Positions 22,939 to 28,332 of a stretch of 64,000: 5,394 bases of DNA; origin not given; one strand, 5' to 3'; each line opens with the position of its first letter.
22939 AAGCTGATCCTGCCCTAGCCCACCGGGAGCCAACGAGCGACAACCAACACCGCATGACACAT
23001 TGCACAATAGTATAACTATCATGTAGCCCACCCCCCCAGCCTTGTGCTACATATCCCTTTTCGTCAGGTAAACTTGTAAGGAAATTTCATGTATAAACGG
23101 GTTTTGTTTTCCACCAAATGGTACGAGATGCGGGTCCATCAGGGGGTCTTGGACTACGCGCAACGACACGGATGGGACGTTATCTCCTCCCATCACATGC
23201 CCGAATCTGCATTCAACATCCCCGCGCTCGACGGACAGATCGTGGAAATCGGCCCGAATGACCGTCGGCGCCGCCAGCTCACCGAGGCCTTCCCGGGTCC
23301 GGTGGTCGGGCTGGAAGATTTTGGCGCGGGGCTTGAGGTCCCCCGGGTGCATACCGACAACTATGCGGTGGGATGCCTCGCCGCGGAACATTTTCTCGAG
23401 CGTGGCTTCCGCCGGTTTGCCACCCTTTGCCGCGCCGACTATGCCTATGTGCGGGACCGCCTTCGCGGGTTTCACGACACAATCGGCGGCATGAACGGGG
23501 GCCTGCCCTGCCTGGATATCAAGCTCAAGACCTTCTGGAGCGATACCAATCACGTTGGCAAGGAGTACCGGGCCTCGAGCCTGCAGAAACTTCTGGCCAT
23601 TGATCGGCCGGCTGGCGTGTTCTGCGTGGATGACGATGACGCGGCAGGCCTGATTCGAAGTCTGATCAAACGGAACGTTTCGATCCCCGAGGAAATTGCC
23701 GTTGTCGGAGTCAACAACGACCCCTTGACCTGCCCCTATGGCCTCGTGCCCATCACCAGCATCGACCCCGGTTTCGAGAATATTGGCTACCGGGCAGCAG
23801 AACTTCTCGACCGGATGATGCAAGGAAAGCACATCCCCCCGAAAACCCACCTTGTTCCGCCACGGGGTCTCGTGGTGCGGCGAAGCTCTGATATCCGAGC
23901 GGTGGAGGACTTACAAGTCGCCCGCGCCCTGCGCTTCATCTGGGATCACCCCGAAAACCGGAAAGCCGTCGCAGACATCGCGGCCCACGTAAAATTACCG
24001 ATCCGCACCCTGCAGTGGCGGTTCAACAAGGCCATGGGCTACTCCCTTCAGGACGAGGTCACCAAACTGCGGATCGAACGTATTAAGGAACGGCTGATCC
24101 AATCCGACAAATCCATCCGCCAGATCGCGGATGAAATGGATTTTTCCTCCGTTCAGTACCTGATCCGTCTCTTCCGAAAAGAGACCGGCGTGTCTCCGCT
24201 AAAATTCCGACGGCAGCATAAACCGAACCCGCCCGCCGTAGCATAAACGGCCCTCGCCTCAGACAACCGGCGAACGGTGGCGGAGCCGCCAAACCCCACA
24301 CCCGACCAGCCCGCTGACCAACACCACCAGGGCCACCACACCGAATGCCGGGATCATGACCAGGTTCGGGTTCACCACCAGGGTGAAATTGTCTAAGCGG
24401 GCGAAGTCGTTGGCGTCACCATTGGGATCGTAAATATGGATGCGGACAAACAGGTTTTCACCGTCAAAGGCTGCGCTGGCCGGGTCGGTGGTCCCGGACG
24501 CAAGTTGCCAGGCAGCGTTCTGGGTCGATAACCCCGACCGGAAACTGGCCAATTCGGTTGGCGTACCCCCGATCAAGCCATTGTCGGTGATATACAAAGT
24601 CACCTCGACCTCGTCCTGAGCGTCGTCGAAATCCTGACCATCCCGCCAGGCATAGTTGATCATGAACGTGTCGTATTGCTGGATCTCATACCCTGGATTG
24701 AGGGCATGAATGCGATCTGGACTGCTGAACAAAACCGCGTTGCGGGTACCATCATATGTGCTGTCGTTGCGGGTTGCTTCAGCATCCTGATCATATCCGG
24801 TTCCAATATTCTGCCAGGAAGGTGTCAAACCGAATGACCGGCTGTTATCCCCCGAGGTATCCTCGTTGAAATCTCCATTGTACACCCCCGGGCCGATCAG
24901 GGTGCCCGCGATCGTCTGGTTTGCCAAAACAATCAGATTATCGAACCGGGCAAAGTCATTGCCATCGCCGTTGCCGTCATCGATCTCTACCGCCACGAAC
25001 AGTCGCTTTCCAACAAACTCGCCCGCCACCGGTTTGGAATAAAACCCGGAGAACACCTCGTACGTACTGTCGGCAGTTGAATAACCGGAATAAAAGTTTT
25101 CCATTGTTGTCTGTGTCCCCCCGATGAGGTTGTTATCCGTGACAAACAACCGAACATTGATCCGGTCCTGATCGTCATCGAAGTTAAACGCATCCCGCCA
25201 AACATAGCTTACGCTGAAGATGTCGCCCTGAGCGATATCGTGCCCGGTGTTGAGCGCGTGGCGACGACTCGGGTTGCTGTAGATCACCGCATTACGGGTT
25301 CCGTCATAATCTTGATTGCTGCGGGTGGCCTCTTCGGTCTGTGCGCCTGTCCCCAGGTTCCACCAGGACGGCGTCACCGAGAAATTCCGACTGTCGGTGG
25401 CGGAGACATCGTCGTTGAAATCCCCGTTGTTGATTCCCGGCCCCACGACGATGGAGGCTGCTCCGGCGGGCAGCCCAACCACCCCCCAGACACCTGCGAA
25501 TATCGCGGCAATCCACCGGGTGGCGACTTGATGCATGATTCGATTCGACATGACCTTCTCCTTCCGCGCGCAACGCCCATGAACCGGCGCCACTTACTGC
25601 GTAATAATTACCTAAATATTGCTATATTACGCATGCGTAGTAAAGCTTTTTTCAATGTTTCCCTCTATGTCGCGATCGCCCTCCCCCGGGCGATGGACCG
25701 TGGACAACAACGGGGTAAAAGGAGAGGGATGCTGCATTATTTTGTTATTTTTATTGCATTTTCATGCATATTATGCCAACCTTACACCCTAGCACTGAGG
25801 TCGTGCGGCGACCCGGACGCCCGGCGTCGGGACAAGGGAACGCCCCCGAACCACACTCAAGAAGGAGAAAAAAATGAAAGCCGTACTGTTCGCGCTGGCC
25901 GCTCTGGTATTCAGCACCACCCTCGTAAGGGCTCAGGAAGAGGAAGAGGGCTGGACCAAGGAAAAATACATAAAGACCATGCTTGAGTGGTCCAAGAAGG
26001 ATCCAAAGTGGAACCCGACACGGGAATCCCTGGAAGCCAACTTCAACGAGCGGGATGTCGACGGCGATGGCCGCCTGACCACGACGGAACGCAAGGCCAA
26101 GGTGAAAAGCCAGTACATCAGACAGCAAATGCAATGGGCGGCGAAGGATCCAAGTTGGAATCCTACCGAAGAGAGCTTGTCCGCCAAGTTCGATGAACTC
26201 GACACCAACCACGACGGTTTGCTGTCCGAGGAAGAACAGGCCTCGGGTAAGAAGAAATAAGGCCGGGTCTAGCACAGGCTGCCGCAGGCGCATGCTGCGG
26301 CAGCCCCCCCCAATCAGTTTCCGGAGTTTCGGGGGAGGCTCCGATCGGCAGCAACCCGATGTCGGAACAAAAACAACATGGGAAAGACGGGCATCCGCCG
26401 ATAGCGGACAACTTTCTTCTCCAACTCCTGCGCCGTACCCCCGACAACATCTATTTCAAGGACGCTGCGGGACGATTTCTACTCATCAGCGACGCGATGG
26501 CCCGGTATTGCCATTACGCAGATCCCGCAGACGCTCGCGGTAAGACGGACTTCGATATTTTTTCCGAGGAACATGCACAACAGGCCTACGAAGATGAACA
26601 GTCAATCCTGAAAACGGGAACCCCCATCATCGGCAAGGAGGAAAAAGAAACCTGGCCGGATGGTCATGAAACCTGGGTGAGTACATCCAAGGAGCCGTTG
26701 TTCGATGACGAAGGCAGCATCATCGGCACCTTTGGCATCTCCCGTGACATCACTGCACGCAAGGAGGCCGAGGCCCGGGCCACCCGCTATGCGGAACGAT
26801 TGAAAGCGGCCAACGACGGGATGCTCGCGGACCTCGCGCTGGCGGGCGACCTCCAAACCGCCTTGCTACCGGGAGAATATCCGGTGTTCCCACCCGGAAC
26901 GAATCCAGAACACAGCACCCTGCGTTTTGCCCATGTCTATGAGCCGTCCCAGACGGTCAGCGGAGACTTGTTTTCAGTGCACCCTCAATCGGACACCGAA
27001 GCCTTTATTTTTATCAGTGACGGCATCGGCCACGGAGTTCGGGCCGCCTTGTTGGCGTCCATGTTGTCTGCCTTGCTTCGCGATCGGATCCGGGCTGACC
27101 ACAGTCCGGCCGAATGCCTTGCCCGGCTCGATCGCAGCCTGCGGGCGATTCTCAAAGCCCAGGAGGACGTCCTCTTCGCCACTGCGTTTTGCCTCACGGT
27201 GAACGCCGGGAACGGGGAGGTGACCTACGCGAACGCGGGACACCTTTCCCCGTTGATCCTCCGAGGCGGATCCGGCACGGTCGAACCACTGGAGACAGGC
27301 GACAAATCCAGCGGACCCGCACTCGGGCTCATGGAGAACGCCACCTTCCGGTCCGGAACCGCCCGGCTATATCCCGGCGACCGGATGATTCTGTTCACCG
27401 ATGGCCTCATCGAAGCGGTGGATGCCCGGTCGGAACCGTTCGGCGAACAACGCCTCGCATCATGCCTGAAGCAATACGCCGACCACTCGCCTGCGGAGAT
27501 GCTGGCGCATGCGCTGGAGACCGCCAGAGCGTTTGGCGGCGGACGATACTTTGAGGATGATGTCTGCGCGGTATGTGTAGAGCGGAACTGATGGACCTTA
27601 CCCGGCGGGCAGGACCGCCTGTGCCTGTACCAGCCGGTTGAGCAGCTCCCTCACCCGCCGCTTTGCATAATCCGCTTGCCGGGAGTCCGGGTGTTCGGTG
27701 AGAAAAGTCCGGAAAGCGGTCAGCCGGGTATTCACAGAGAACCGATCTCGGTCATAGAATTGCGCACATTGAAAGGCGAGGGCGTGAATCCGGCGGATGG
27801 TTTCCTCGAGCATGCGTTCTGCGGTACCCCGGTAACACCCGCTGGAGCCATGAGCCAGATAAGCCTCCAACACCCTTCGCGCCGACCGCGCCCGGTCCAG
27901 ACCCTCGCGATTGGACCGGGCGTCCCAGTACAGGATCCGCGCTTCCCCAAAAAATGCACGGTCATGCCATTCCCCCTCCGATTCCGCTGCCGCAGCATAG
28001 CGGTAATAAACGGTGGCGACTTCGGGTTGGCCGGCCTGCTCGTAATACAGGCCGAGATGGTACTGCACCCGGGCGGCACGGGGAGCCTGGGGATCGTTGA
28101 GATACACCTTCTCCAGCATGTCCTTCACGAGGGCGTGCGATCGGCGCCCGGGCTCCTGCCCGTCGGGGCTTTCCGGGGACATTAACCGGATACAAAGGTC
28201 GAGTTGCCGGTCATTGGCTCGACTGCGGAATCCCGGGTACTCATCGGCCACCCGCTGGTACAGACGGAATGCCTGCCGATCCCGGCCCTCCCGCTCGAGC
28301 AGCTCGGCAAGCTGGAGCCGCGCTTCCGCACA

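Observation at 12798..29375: Nine copies of an unassigned ~175-aa module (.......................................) spread over five secreted proteins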

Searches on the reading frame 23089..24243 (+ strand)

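Call 18: search_protein_families(library=pfam, proteins=[window:23089-24243:+], max_evalue=0.001)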
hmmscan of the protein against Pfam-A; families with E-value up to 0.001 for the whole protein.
window:23089-24243:+ (385 aa): 5 families
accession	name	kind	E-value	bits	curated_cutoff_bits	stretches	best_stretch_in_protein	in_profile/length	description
PF13377.12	Peripla_BP_3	-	6.9e-33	114.5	26.5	1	99-267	1-167/167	Periplasmic binding protein-like domain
PF12833.13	HTH_18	-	2.2e-17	63.6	33.6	1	297-376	1-80/80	Helix-turn-helix domain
PF00165.29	HTH_AraC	-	6.9e-11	42.5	26.6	1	337-375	2-42/42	Bacterial regulatory helix-turn-helix proteins, AraC family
PF00532.27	Peripla_BP_1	-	1.9e-06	28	22.2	1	65-240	77-257/281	Periplasmic binding proteins and sugar binding domain of LacI family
PF13407.12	Peripla_BP_4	-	0.00066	19.7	35.1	0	85-247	97-257/258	Periplasmic binding protein domain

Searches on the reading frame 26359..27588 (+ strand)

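Call 18: search_protein_families(library=pfam, proteins=[window:26359-27588:+], max_evalue=0.001)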
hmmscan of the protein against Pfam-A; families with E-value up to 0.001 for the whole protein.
window:26359-27588:+ (410 aa): 4 families
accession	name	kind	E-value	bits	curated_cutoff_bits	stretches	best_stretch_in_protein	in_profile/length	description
PF07228.17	SpoIIE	-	3.9e-45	154.6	25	1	212-409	2-191/192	Stage II sporulation protein E (SpoIIE)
PF08448.16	PAS_4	-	5.2e-19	68.9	23.1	1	25-136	2-110/110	PAS fold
PF13426.13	PAS_9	-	4.9e-08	33.6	27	1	29-133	2-103/103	PAS domain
PF00989.32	PAS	-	1.3e-07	32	22.6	1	22-131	5-113/113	PAS fold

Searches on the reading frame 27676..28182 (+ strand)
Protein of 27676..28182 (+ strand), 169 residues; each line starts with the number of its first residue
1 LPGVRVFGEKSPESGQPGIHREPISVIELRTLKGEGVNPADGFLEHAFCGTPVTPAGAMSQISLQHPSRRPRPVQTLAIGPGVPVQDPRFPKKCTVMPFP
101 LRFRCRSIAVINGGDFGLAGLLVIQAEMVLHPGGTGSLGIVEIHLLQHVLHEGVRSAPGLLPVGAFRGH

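Call 70: search_protein_families(library=pfam, proteins=[window:27676-28182:+], max_evalue=0.001)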
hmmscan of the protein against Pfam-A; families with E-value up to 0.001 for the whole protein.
window:27676-28182:+ (169 aa): 0 families
